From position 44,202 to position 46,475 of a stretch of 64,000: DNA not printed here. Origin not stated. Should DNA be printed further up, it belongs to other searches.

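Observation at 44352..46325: GHKL (MORC-like) ATPase fused to a Shedu/DUF4263-like PD-(D/E)xK nuclease domain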

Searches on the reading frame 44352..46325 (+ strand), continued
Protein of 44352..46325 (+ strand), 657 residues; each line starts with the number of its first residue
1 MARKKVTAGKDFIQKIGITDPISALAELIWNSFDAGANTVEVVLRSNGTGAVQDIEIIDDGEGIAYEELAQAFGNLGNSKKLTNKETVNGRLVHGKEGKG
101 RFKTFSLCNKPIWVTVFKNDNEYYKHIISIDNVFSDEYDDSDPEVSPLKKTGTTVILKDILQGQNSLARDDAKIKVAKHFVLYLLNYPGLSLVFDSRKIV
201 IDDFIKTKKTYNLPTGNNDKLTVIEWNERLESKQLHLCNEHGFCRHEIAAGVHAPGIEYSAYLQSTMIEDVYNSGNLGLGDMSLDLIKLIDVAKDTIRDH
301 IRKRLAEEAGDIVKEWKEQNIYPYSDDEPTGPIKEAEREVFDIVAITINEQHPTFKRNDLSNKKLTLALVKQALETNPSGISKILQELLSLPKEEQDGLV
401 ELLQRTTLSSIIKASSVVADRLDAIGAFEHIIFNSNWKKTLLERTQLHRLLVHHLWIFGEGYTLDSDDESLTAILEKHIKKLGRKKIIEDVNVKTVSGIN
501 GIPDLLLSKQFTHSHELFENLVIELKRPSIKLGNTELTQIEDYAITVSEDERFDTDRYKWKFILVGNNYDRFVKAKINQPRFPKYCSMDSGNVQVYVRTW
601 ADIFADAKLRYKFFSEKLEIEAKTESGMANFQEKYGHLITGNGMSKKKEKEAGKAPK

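Call 17: find_encoding_contigs(protein=P0046, flank=10000, max_places=2)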
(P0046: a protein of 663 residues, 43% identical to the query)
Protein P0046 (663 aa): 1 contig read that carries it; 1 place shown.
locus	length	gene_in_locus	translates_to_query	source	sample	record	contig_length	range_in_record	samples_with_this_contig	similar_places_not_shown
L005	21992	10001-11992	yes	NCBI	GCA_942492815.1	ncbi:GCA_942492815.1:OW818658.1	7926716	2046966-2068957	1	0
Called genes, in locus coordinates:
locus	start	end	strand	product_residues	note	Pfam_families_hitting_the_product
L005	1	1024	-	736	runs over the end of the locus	-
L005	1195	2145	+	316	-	PF08240:ADH_N, PF16912:Glu_dehyd_C (weak), PF00107:ADH_zinc_N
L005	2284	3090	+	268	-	PF00669:Flagellin_N, PF00700:Flagellin_C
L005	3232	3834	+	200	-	PF00027:cNMP_binding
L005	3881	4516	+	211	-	-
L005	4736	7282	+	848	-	PF01804:Penicil_amidase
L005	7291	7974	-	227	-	-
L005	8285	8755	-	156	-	-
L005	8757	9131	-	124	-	-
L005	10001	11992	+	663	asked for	PF13589:HATPase_c_3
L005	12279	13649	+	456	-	PF02463:SMC_N (faint), PF13175:AAA_15, PF13476:AAA_23 (faint), PF00005:ABC_tran (faint), PF13304:AAA_21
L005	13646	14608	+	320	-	PF14491:DUF4435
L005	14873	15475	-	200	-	PF14522:Cytochrome_C7 (faint), PF14537:Cytochrom_c3_2 (faint), PF22113:Mtrc-MtrF_II-IV_dom (weak), PF09699:Paired_CXXCH_1 (faint), PF13435:Cytochrome_C554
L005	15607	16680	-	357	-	PF02085:Cytochrom_CIII (faint), PF14537:Cytochrom_c3_2 (faint), PF22113:Mtrc-MtrF_II-IV_dom (faint), PF14522:Cytochrome_C7 (faint)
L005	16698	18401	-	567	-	-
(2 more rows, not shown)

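Call 18: predict_structure(alignment_id=A1)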
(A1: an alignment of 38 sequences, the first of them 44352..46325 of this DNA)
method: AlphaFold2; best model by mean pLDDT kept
length: 657 residues; sequences in the alignment: 38
mean_pLDDT: 84.6   pTM: 0.52
mean pLDDT of the five models: 84.6, 83.7, 82.9, 79.6, 77.3
residues with pLDDT >= 90: 235; 70-90: 363; 50-70: 55; < 50: 4
segments of 3 or more residues with pLDDT < 50: none
pLDDT, mean of each block of 10 residues (from residue 1): 82 84 92 93 91 95 91 83 85 84 91 95 95 90 93 95 86 85 87 90 89 88 89 88 87 83 91 72 83 91 79 83 76 72 73 71 78 65 58 70 70 82 93 87 89 91 87 83 59 77 88 79 91 93 90 86 94 92 92 94 92 79 86 87 85 61
secondary structure, 60 per line:
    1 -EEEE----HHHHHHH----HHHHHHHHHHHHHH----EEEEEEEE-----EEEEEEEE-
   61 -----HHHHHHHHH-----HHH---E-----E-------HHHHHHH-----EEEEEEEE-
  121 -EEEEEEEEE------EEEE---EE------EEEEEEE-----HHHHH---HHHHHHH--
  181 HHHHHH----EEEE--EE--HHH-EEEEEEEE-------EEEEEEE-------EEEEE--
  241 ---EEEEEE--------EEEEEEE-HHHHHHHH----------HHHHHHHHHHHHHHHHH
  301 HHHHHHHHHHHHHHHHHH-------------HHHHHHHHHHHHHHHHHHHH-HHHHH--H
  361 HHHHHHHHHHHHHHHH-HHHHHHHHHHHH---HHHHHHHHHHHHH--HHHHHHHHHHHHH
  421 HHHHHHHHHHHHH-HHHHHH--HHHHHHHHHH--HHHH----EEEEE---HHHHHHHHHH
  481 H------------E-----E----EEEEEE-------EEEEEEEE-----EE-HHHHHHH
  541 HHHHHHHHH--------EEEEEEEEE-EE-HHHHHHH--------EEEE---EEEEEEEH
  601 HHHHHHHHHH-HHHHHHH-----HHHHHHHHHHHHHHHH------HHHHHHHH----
elements in order: E2-5 H10-16 H21-34 E39-46 E52-59 H66-74 H100-106 E112-119 E122-130 E137-140 E152-158 H164-168 H172-178 H181-186 E191-194 E205-212 E220-226 E234-238 E244-249 E258-264 H266-273 H284-318 H332-351 H353-357 H360-376 H378-389 H393-405 H408-433 H435-440 H443-452 H455-458 E463-467 H471-481 E505-510 E518-525 H534-549 E558-566 H571-577 E586-589 E593-599 H600-610 H612-618 H624-639 H646-653

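Call 20: fold_search(model_id=the predicted structure, library=pdb)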
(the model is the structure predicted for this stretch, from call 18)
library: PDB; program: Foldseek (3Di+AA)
matches with E <= 10: 1037; with E <= 0.001: 506
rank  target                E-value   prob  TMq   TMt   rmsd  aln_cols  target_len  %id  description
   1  7exp_B                1.1e-13  1.00  0.32  0.35   9.1       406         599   14  Crystal structure of zebrafish TRAP1 with AMPPNP and MitoQ (released 2022-01-05)
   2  8ffv_A                3.6e-13  1.00  0.32  0.34   9.7       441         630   13  Cryo-EM structure of the GR-Hsp90-FKBP52 complex (released 2023-11-01)
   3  5tvw_B                4.7e-13  1.00  0.32  0.34   9.2       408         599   13  Crystal structure of mitochondrial Hsp90 (TRAP1) with ATP in absence of Mg, hemi-hydrolyzed (released 2018-03-14)
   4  5hph_B                9.1e-13  1.00  0.32  0.42   9.4       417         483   12  Structure of TRAP1 fragment (released 2016-08-10)
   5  8gae_B                2.4e-12  1.00  0.32  0.33   9.7       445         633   12  Hsp90 provides platform for CRaf dephosphorylation by PP5 (released 2023-04-26)
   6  4j0b_A                2.7e-12  1.00  0.32  0.35   9.3       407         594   12  Structure of mitochondrial Hsp90 (TRAP1) with ADP-BeF3 (released 2014-01-22)
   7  4z1i_C                3.2e-12  1.00  0.30  0.40   9.7       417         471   14  Crystal structure of human Trap1 with AMPPNP (released 2015-04-29)
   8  4z1i_A                3.8e-12  1.00  0.32  0.53   7.6       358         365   14  Crystal structure of human Trap1 with AMPPNP (released 2015-04-29)
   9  4iyn_B                4.0e-12  1.00  0.32  0.34   9.2       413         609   14  Structure of mitochondrial Hsp90 (TRAP1) with ADP-ALF4- (released 2014-01-22)
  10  4ipe_B                5.0e-12  1.00  0.32  0.34   9.3       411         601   13  Crystal structure of mitochondrial Hsp90 (TRAP1) with AMPPNP (released 2014-01-22)
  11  7exp_A                5.5e-12  1.00  0.31  0.34   9.6       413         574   14  Crystal structure of zebrafish TRAP1 with AMPPNP and MitoQ (released 2022-01-05)
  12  4ipe_A                6.2e-12  1.00  0.31  0.34   9.3       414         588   12  Crystal structure of mitochondrial Hsp90 (TRAP1) with AMPPNP (released 2014-01-22)
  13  7c7c                  6.2e-12  1.00  0.27  0.40   9.0       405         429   12  Crystal structure of human TRAP1 with SJT104 (released 2021-05-26)
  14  7c05                  6.5e-12  1.00  0.26  0.37   9.2       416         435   11  Crystal structure of human Trap1 with DN203495 (released 2020-07-08)
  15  6d14_B                7.3e-12  1.00  0.32  0.35   9.1       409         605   12  Zebrafish TRAP1 bound to AMPPNP and calcium in the asymmetric closed state (released 2018-04-25)
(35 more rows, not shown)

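Call 24: search_solved_structures(query=A1, max_evalue=10)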
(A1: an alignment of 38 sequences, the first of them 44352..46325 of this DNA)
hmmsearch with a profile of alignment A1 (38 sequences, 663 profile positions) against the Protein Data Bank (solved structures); distinct sequences matched with E-value up to 10: 70 (the best 60 are shown).
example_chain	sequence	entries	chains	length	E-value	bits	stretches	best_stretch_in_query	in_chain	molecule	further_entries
1z59_A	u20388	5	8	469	1.6e-07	33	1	22-158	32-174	Type II DNA topoisomerase VI subunit B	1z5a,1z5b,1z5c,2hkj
1mu5_A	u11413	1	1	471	1.6e-07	33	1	22-158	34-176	Type II DNA topoisomerase VI Subunit B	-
1mx0_A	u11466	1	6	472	1.6e-07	33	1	22-158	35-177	Type II DNA topoisomerase VI subunit B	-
9n2k_A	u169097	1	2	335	1.9e-07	32.8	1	20-83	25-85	DNA mismatch repair protein MutL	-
2zbk_B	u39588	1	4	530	4.2e-07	31.6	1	22-157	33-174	Type 2 DNA topoisomerase 6 subunit B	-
6lzk_A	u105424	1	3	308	6.4e-07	31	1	20-98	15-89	DNA mismatch repair protein MutL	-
5x9y_C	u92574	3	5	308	6.4e-07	31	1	20-98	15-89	DNA mismatch repair protein MutL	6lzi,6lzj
4p7a_A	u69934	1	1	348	8.2e-07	30.7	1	19-76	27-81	DNA mismatch repair protein Mlh1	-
7aib_C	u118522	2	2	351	2.3e-06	29.2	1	20-72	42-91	DNA mismatch repair protein MutL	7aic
5akb_C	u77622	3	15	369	2.5e-06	29.1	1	20-72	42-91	DNA MISMATCH REPAIR PROTEIN MUTL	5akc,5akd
1b63_A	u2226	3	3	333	3.3e-06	28.7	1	20-72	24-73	MUTL | DNA mismatch repair protein mutL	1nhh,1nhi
1nhj_A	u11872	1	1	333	3.3e-06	28.7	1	20-72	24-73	DNA mismatch repair protein mutL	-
1bkn_A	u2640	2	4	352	3.5e-06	28.6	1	20-72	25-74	MUTL | DNA mismatch repair protein MutL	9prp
1b62_A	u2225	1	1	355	3.5e-06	28.6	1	20-72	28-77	PROTEIN (MUTL)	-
7p8v_A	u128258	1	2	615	7.8e-06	27.5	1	20-72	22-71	DNA mismatch repair protein MutL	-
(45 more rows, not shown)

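Call 32: find_encoding_contigs(protein=P0001, flank=10000, max_places=2)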
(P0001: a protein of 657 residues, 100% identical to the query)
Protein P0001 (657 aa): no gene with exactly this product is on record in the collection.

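Call 40: search_dna_similar(query=window:44352-46325:+, collection=plasmids, mode=protein, max_rows=30, max_evalue=0.001)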
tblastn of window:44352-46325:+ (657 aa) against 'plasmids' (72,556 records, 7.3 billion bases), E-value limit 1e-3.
Records with a match: 47; places in all: 51; records where one place covers at least 80% of the query: 36.
Best place of each record, by identity: <60% 47.
By first word of the organism name: Streptomyces 22; Sinorhizobium 5; Phaeobacter 5; Paracoccus 3; Methylobacterium 1; Psychrobacter 1; Paraburkholderia 1; Mesorhizobium 1; Alisedimentitalea 1; Bradyrhizobium 1; and 6 more.
By predicted mobility (MOB-suite, as given by PLSDB): non-mobilizable 23; conjugative 15; mobilizable 9.
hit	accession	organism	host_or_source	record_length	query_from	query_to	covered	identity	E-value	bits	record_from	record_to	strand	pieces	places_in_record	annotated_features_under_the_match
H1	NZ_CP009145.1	Sinorhizobium meliloti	Medicago orbicularis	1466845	3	639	97%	36.7%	4e-120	401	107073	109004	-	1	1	none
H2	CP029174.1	Methylobacterium sp. DM1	-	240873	3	641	97%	36.2%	5e-65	375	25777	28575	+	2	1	IS5-like element ISMpo7 family transposase | hypothetical protein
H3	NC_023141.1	Phaeobacter gallaeciensis DSM 26640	-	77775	6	641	97%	35.5%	3e-98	338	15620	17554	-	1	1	ATP-binding protein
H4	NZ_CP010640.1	Phaeobacter gallaeciensis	cell culture,clam aquaculture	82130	6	641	97%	35.5%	3e-98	338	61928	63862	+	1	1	ATP-binding protein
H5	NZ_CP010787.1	Phaeobacter gallaeciensis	cell culture,algae aquaculture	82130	6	641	97%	35.5%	3e-98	338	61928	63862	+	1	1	ATP-binding protein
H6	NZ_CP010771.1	Phaeobacter piscinae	cell culture,fish larvae aquaculture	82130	6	641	97%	35.5%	3e-98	338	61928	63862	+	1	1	ATP-binding protein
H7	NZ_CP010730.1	Phaeobacter inhibens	cell culture,clam larvae aquaculture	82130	6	641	97%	35.5%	3e-98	338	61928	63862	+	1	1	ATP-binding protein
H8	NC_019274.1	Psychrobacter sp. DAB_AL62B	Alle alle (dovekie),guano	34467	5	639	97%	35.3%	4e-107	363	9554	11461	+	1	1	ATP-binding protein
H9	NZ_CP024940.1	Paraburkholderia hospita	soil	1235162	2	641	97%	34.5%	5e-47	368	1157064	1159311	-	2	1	record has no annotation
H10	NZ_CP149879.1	Sinorhizobium medicae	Medicago sativa,Cell Culture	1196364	6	641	97%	33.4%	2e-86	347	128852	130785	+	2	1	record has no annotation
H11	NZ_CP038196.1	Paracoccus versutus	single cell,soil adjacent to the roots ...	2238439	6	641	97%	33.2%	2e-101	347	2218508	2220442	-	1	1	none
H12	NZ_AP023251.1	Mesorhizobium sp. 131-2-5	Lotus japonicus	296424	1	625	95%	33.4%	2e-100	344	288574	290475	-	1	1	ATP-binding protein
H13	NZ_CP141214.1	Sinorhizobium meliloti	alfalfa,Isolate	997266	1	625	95%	32.9%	8e-95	328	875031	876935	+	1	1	ATP-binding protein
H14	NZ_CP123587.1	Alisedimentitalea scapharcae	Anadara broughtonii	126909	11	628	94%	33.0%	6e-101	346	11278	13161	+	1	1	ATP-binding protein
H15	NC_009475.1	Bradyrhizobium sp. BTAi1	-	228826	1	625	95%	32.4%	2e-91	318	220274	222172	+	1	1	ATP-binding protein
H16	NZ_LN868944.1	Salmonella enterica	Homo sapiens,feces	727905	11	641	96%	32.0%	1e-91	318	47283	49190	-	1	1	ATP-binding protein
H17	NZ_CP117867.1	Streptomyces sp. T12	ISP2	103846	22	639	94%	30.6%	4e-79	281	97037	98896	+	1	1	ATP-binding protein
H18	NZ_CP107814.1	Streptomyces longwoodensis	-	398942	8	639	96%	29.5%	1e-65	242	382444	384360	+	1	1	ATP-binding protein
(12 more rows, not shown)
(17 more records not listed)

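Call 43: find_related_loci(query=A1, collection=genome_contigs, flank=10000)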
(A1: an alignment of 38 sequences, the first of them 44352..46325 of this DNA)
Query A1 (657 aa) in genome_contigs; peptide patterns used: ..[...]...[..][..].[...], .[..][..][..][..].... (x = any residue, [..] = any of these).
598 stretches matched a pattern (row limit reached: there are more); 516 encode a relative of the query (tblastn E <= 1e-3); the best 80 are kept; 80 distinct loci.
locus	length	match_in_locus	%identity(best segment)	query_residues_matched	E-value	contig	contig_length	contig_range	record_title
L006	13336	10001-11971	47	1-652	0e+0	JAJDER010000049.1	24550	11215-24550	MAG: Planctomycetota bacterium isolate OFTM9 OFTM9_48, whole genome shotgun sequence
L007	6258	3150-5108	46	1-649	0e+0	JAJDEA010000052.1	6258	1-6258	MAG: Phycisphaerae bacterium isolate OFTM303 OFTM303_51, whole genome shotgun sequence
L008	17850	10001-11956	45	1-649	0e+0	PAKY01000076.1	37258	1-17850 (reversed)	MAG: Phycisphaerae bacterium isolate SAT56 MHASMcontig_1576733, whole genome shotgun sequence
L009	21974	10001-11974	45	1-655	0e+0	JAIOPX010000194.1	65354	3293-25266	MAG: Planctomycetota bacterium isolate LakeFargette_0920_ALND_MAG_59_20 LacPavin_0920_ALND_scaffold_330595, whole genome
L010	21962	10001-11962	43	1-651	0e+0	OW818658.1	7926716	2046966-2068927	metagenome genome assembly, chromosome: 1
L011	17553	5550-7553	41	1-657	1e-179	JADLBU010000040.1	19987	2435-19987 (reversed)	MAG: Phycisphaerales bacterium isolate SJ192 c_000000471642, whole genome shotgun sequence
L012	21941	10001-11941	43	10-653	6e-178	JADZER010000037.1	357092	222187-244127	MAG: Phycisphaerales bacterium isolate SJ83 c_000000757288, whole genome shotgun sequence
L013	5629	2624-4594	42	1-654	6e-180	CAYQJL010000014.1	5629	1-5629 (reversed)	MAG TPA_asm: uncultured bacterium isolate SRP067234_co1_21 genome assembly, contig: k99_324204, whole genome shotgun seq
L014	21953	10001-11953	39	3-649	3e-169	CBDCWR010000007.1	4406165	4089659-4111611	MAG: Candidatus Multivoraceae bacterium isolate 652d70b7-ea99-405b-b753-5a6e501b7d32 genome assembly, contig: contig_7,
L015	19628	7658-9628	45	1-655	0e+0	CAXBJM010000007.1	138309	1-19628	MAG TPA_asm: uncultured bacterium isolate ERR2762130_maxbin2_13 genome assembly, contig: ERZ3421648.81, whole genome sho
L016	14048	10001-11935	40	5-649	4e-156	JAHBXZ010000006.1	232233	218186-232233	MAG: Planctomycetota bacterium isolate ACE_PLA32 PLA32_6, whole genome shotgun sequence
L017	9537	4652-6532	40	18-636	1e-146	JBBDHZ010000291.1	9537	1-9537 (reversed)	MAG: Candidatus Paceibacterota bacterium isolate LejiaA_56_15 Lejia_A_9943_length_9537_cov_9, whole genome shotgun seque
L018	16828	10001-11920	40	10-639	2e-146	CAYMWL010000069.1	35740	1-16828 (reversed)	MAG TPA_asm: uncultured Pirellulaceae bacterium isolate SRP287051_co2_180 genome assembly, contig: NODE_2542_length_3574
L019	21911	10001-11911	36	23-651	2e-146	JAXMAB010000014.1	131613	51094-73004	MAG: Planctomycetota bacterium isolate STL-PLA1 C1.44.fa-14, whole genome shotgun sequence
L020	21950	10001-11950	38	1-641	2e-142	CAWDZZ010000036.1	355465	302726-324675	MAG: uncultured Isosphaeraceae bacterium isolate MFD05521.bin.2.25 genome assembly, contig: contig_93280, whole genome s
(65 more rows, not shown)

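Call 46: get_annotated_region(hit=H8, flank=8000)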
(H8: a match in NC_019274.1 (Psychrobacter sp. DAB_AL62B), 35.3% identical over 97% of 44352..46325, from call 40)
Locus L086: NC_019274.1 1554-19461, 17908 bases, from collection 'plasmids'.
description: Psychrobacter sp. DAB_AL62B plasmid pP62BP1, complete sequence
organism: Psychrobacter sp. DAB_AL62B (NCBI taxid 1028420)
taxonomy: Bacteria; Pseudomonadota; Gammaproteobacteria; Moraxellales; Moraxellaceae; Psychrobacter; Psychrobacter sp. DAB AL62B
host: -; source: Alle alle (dovekie),guano; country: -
typing (MOB-suite, as given by PLSDB): non-mobilizable
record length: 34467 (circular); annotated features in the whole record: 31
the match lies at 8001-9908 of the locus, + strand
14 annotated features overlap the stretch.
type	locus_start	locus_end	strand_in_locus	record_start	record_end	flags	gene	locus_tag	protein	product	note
CDS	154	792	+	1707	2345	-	parA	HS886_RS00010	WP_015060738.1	ParA family partition ATPase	-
CDS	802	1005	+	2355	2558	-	-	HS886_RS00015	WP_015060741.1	plasmid partition protein ParG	-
CDS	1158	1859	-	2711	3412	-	-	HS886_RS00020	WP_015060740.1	hypothetical protein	-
CDS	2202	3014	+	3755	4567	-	-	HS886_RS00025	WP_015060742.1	PAAR domain-containing protein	-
CDS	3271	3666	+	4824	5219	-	-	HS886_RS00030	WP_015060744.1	hypothetical protein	-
CDS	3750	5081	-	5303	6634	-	drt2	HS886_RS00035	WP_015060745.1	antiviral reverse transcriptase Drt2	GO:0051607 - defense response to virus [Evidence IEA]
CDS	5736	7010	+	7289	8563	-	dcm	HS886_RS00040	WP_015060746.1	DNA (cytosine-5-)-methyltransferase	GO:0006304 - DNA modification [Evidence IEA]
CDS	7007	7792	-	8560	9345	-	-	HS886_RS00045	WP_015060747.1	LlaMI family restriction endonuclease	-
CDS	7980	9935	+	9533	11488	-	-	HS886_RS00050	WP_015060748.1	ATP-binding protein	-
CDS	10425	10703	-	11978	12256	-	-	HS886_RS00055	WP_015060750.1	hypothetical protein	-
CDS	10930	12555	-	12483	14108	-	-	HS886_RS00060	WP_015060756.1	long-chain-fatty-acid--CoA ligase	-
CDS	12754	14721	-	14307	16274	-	-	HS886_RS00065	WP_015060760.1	alkyl sulfatase dimerization domain-containing protein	-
CDS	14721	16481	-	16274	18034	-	-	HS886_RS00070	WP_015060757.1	GMC oxidoreductase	-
CDS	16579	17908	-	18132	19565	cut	-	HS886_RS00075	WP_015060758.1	coniferyl aldehyde dehydrogenase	GO:0006081 - cellular aldehyde metabolic process [Evidence IEA]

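Call 52: search_protein_families(library=pfam, alignment_id=A3, max_evalue=0.00001)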
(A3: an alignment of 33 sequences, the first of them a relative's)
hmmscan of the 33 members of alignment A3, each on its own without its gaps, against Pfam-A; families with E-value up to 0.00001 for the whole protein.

A. member 1, L007:2536-3150:+ (205 aa): 1 family
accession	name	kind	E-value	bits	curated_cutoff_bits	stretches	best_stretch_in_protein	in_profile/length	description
PF07929.16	PRiA4_ORF3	-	2.6e-63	213.3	26.6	1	10-178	2-172/173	Plasmid pRiA4b ORF-3-like protein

B. families by the number of members that match (of 33 scanned): 30 families (the first 25 are shown)
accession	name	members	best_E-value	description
PF01420.25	Methylase_S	9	1.6e-32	Type I restriction modification DNA specificity domain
PF04851.21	ResIII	4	1.1e-37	Type III restriction enzyme, res subunit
PF00270.35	DEAD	4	9.2e-11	DEAD/DEAH box helicase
PF00271.37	Helicase_C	3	1.9e-19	Helicase conserved C-terminal domain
PF14579.12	HHH_6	2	1e-19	Helix-hairpin-helix motif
PF03971.19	IDH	1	0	Monomeric isocitrate dehydrogenase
PF00815.25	Histidinol_dh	1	1.8e-164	Histidinol dehydrogenase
PF18135.7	Type_ISP_C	1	2.1e-103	Type ISP C-terminal specificity domain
PF07929.16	PRiA4_ORF3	1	2.6e-63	Plasmid pRiA4b ORF-3-like protein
PF22240.1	ISP_coupler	1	2.2e-51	Type ISP restriction-modification enzyme, coupler domain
PF13156.12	Mrr_cat_2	1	3.3e-46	Restriction endonuclease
PF00176.29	SNF2-rel_dom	1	1e-34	SNF2-related domain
PF19778.5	RE_endonuc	1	1.7e-33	Endonuclease domain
PF00239.26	Resolvase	1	4.2e-33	Resolvase, N terminal domain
PF17657.6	DNA_pol3_finger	1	1.7e-30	Bacterial DNA polymerase III alpha subunit finger domain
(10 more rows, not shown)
